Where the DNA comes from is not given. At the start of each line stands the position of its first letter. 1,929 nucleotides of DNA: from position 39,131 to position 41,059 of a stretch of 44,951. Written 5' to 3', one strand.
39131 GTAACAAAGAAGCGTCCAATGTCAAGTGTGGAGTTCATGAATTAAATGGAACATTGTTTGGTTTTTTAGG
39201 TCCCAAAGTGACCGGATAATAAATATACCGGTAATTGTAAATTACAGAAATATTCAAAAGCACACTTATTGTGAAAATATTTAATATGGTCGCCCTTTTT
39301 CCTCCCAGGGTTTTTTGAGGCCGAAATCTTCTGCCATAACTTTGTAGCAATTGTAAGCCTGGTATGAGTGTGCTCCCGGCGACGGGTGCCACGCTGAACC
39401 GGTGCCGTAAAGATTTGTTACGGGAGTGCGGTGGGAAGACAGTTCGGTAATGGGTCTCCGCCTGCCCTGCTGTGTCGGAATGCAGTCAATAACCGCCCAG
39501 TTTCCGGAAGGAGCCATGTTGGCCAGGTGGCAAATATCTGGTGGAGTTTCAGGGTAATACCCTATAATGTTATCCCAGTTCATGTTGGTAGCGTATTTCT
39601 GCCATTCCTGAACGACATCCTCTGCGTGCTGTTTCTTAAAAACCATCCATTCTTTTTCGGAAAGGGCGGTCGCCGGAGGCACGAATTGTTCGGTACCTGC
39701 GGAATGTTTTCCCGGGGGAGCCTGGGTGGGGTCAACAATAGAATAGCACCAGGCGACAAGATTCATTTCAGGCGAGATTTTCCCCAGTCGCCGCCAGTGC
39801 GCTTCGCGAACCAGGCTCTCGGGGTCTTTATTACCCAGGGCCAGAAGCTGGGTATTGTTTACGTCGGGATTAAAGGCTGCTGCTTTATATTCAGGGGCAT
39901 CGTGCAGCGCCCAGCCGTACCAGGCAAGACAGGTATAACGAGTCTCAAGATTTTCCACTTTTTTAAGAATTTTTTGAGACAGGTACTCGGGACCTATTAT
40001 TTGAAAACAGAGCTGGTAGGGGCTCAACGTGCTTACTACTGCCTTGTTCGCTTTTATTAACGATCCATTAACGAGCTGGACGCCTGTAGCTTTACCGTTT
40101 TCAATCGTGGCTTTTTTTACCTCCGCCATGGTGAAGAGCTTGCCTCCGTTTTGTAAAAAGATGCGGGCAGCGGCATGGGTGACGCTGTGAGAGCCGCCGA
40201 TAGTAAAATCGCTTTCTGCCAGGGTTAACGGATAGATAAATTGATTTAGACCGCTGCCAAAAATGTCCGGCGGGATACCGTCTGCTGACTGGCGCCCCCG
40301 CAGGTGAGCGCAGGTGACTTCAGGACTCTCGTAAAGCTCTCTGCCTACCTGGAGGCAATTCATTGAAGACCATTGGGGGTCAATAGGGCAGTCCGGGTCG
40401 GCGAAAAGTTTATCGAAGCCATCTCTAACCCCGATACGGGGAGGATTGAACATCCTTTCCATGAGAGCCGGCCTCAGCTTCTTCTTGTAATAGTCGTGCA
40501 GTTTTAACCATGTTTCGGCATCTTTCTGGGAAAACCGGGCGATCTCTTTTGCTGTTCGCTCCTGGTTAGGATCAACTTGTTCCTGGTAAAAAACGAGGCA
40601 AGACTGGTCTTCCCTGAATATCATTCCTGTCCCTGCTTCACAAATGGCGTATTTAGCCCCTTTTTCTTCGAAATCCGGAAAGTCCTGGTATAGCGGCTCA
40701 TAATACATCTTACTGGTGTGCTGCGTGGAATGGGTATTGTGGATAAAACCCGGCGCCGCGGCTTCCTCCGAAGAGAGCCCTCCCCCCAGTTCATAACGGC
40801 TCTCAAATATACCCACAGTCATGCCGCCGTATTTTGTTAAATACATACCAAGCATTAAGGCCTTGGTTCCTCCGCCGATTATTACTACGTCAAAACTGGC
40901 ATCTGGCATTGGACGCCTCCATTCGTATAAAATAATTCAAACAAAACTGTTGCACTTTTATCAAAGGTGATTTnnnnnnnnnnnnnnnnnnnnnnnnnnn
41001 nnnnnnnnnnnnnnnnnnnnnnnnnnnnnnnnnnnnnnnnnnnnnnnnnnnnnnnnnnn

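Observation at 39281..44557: Aldehyde:ferredoxin oxidoreductase sandwiched between two paralogous CrtI/COG1233-like flavoproteins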

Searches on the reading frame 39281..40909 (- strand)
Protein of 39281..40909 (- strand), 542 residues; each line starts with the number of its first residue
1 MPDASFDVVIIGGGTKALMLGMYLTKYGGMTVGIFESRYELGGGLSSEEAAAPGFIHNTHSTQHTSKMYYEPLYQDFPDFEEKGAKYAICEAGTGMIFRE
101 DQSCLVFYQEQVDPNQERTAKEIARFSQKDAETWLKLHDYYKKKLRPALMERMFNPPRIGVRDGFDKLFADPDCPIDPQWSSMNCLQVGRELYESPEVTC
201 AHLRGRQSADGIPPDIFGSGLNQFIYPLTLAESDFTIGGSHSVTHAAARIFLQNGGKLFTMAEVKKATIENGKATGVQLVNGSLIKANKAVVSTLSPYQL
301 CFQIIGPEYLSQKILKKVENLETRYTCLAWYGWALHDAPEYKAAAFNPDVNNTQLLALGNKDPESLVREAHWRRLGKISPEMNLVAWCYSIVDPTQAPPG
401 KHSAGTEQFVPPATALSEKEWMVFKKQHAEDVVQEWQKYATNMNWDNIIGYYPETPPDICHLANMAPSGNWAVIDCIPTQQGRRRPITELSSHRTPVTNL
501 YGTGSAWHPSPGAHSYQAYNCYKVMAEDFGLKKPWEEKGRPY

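Call 5: search_protein_families(library=pfam, proteins=[window:39281-40909:-], max_evalue=0.01)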
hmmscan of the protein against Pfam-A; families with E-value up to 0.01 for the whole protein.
window:39281-40909:- (542 aa): 4 families
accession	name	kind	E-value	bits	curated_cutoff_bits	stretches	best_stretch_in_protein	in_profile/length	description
PF01266.30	DAO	-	3.9e-07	30.4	27.9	1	7-110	1-96/353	FAD dependent oxidoreductase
PF13450.12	NAD_binding_8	-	0.00017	22.2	21.9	1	10-65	1-53/68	NAD(P)-binding Rossmann-like domain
PF01946.23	Thi4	-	0.00035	20.3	26.2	1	5-45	17-57/235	Thi4 family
PF06100.17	MCRA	-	0.00081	18.8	23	1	8-154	4-149/495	MCRA family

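Call 6: search_protein_families(library=ncbifam, proteins=[window:39281-40909:-], max_evalue=0.01)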
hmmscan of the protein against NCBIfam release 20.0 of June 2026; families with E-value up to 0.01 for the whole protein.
window:39281-40909:- (542 aa): 9 families
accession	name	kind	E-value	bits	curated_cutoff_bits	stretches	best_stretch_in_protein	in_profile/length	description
NF045689.1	BCarotKetCrtO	equivalog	5.4e-38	130.9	1000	2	238-526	240-536/563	beta-carotene ketolase CrtO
TIGR02734.1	crtI_fam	subfamily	1.7e-07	30.3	238.1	0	8-146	1-130/504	phytoene desaturase family protein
NF045637.1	carotdesatCrtDProt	equivalog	1.2e-05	24.1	580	1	238-306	219-286/485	1-hydroxycarotenoid 3,4-desaturase CrtD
TIGR02730.1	carot_isom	equivalog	2.7e-05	23.2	586.9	1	236-530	224-493/493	carotenoid isomerase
NF005560.0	PRK07233.1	equivalog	0.00012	21.1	252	0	8-47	3-41/435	hypothetical protein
TIGR00292.1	TIGR00292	equivalog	0.0011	18.2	148.3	1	5-45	21-60/254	sulfide-dependent adenosine diphosphate thiazole synthase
TIGR01373.1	soxB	subfamily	0.0023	16.8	529.45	1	2-48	27-73/407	sarcosine oxidase subunit beta family protein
NF058655.1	CrtID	equivalog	0.0038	16.1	640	0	8-59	1-49/478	bifunctional phytoene desaturase/3,4-desaturase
TIGR02733.1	desat_CrtD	equivalog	0.0053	15.5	549.7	0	7-47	3-42/492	C-3',4' desaturase CrtD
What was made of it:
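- Checked: Both hit CrtI/CrtO/CrtD-type NCBIfam models, but far below the family cut-offs (call 6).
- The best NCBIfam names are CrtO, CrtD and crtI_fam (call 6).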

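Call 53: find_homologous_proteins(query=window:39281-40909:-, max_evalue=1e-10)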
Query window:39281-40909:- (542 aa): 692 proteins with E <= 1e-10 among 8000 candidates; the best 120 are listed.
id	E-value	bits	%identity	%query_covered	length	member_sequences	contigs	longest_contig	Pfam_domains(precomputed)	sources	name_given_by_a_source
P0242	0.0e+0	1082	81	100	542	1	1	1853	PF13450.13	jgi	jgi:phytoene dehydrogenase-like protein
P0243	0.0e+0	1063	100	82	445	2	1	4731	-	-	-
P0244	0.0e+0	1048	79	100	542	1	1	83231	PF01266.31,PF13450.13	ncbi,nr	ncbi:MAG: NAD(P)/FAD-dependent oxidoreductase [Chloroflexi bacterium]|nr:NAD(P)/FAD-dependent oxidor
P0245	0.0e+0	1041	78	100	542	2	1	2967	PF01266.31,PF13450.13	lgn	-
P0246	0.0e+0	1024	77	100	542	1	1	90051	PF01266.31,PF13450.13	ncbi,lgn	-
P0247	0.0e+0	1017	76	100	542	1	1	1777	PF01266.31,PF13450.13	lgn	-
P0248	1.8e-289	979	73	100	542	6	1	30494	PF01266.31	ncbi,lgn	-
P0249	1.3e-190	653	54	100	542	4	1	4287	PF01946.24,PF01266.31,PF01593.31,PF13450.13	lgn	-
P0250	2.8e-189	649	53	100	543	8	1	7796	PF01266.31,PF13450.13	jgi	jgi:phytoene dehydrogenase-like protein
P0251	3.0e-187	642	52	100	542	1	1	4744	PF01266.31,PF01593.31,PF13450.13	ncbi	-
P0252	1.9e-186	639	52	100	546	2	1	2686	PF01946.24,PF01266.31,PF13450.13,PF00890.31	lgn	-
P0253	7.1e-186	638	52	100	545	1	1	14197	PF01266.31,PF13450.13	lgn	-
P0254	7.6e-186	637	52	100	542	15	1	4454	PF01946.24,PF01266.31,PF01593.31,PF13450.13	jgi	jgi:phytoene dehydrogenase-like protein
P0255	3.8e-184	632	51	100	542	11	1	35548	PF01946.24,PF01266.31,PF01593.31,PF13450.13,PF13454.13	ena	-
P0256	1.0e-183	630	52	99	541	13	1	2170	PF01266.31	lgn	-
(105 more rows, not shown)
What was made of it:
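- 39281..40909 (-): Flavoprotein subunit B (542 aa). It is a diverged paralog and the partner subunit, with a GGGTKA motif. Its homologs fall into a small clade at 73-81% identity, then drop to 54% or less (call 53).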

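Call 54: find_encoding_contigs(protein=P0248, flank=8000, max_places=2)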
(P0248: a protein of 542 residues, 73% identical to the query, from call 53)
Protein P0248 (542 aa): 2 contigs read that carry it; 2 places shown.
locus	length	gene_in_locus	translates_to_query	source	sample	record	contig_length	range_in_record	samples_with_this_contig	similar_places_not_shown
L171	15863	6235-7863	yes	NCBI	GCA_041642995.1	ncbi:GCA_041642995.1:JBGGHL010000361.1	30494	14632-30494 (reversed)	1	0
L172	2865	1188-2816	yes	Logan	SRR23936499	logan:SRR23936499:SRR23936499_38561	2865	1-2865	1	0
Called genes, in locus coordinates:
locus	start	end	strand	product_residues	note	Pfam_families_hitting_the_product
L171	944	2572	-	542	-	PF01977:UbiD, PF20696:UbiD_C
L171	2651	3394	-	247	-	PF17645:Amdase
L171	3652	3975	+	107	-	-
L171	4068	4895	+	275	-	PF01875:Memo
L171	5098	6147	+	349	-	PF05343:Peptidase_M42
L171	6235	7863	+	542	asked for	PF01266:DAO (faint)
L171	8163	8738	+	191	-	-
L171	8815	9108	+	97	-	PF15919:HicB_lk_antitox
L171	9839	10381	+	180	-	-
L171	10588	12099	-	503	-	PF20695:UbiD_N, PF01977:UbiD, PF20696:UbiD_C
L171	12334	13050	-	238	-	PF14804:Jag_N, PF13083:KH_KhpA-B, PF01424:R3H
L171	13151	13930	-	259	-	PF02096:60KD_IMP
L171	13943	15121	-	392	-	PF01011:PQQ (faint), PF13360:PQQ_2, PF07774:EMC1_C (faint), PF13570:Beta-prop_ACSF4, PF13570:Beta-prop_ACSF4, PF13360:PQQ_2, PF13570:Beta-prop_ACSF4, PF13360:PQQ_2, +1 more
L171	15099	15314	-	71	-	PF01809:YidD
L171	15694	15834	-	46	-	PF00468:Ribosomal_L34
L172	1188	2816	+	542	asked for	PF01266:DAO (faint)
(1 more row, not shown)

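Call 68: predict_structure(alignment_id=A2)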
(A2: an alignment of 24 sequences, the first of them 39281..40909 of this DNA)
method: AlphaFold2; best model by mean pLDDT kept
length: 542 residues; sequences in the alignment: 24
mean_pLDDT: 88.5   pTM: 0.89
mean pLDDT of the five models: 88.5, 87.6, 87.0, 86.6, 86.4
residues with pLDDT >= 90: 338; 70-90: 166; 50-70: 31; < 50: 7
segments of 3 or more residues with pLDDT < 50: 509-512
pLDDT, mean of each block of 10 residues (from residue 1): 84 87 97 90 68 82 75 91 89 94 95 95 97 95 91 77 85 90 92 95 85 86 84 87 90 94 95 96 96 90 93 90 85 96 97 94 93 89 92 93 93 92 94 97 97 89 81 64 68 89 60 73 94 94 85
secondary structure, 60 per line:
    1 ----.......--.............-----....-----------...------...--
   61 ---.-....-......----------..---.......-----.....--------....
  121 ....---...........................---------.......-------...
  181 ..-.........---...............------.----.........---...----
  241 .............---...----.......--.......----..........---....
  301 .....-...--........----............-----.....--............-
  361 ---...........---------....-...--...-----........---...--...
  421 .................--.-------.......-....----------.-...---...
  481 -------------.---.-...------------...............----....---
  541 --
elements in order: E5-11 H14-26 E32-35 E47-49 E56-58 H66-69 H71-76 E92-98 E104-108 H117-124 H128-154 H164-170 H178-182 H185-192 H196-210 H222-230 E234-236 H241-253 E257-259 E264-270 E273-279 E284-293 H297-305 H312-319 E327-335 H342-345 H348-352 E353-359 H364-374 E384-387 E402-409 H418-437 E448-454 H456-459 E500-502 H515-529 H534-537

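Call 74: fold_search(model_id=the predicted structure, library=pdb)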
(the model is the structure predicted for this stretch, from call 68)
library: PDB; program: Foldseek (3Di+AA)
matches with E <= 10: 1765; with E <= 0.001: 988
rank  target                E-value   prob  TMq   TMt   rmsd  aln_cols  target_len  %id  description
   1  4rep                  2.0e-23  1.00  0.73  0.80   4.7       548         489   15  Crystal Structure of gamma-carotenoid desaturase (released 2015-07-15)
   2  4dgk                  9.0e-20  1.00  0.53  0.68   8.0       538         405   16  Crystal structure of Phytoene desaturase CRTI from Pantoea ananatis (released 2012-10-10)
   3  3ka7                  1.0e-19  1.00  0.59  0.74   5.2       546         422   16  Crystal Structure of an oxidoreductase from Methanosarcina mazei. Northeast Structural Genomics Consortium target id MaR (released 2009-11-17)
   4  5mog_A                1.3e-16  1.00  0.61  0.70   5.8       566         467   15  Oryza sativa phytoene desaturase inhibited by norflurazon (released 2017-07-12)
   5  7c4a_B                1.6e-16  1.00  0.55  0.66   6.2       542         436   12  nicA2 with cofactor FAD (released 2020-06-03)
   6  6c71_B                2.4e-16  1.00  0.52  0.62   7.3       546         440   12  Nicotine Oxidoreductase in Complex with S-nicotine (released 2018-07-11)
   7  7kho_A                3.0e-16  1.00  0.56  0.67   6.2       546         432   12  NicA2 variant N462V in complex with (S)-nicotine (released 2021-02-10)
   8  6cr0                  3.0e-16  1.00  0.54  0.65   7.7       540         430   12  1.55 A resolution structure of (S)-6-hydroxynicotine oxidase from Shinella HZN7 (released 2018-03-28)
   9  8p84_B                3.4e-16  1.00  0.56  0.65   6.7       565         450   12  X-ray structure of Thermoanaerobacterales bacterium monoamine oxidase (released 2023-10-18)
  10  5mog_C                4.3e-16  1.00  0.59  0.68   6.9       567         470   15  Oryza sativa phytoene desaturase inhibited by norflurazon (released 2017-07-12)
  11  5mog_E                5.4e-16  1.00  0.61  0.70   5.8       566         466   15  Oryza sativa phytoene desaturase inhibited by norflurazon (released 2017-07-12)
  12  2yg5                  7.3e-16  1.00  0.59  0.69   6.4       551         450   12  Structure-based redesign of cofactor binding in Putrescine Oxidase: A394C mutant (released 2011-05-18)
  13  5ttk_C                7.3e-16  1.00  0.54  0.65   6.3       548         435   12  Crystal Structure of Selenomethionine-incorporated Nicotine Oxidoreductase from Pseudomonas putida (released 2017-01-25)
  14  6c71_C                7.3e-16  1.00  0.54  0.64   7.1       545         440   13  Nicotine Oxidoreductase in Complex with S-nicotine (released 2018-07-11)
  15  5ttk_A                7.8e-16  1.00  0.54  0.65   6.3       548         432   12  Crystal Structure of Selenomethionine-incorporated Nicotine Oxidoreductase from Pseudomonas putida (released 2017-01-25)
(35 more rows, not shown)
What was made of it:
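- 39281..40909 (-): AF2 pLDDT 88.5, top PDB hit 4rep with TM 0.73 (calls 68, 74).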
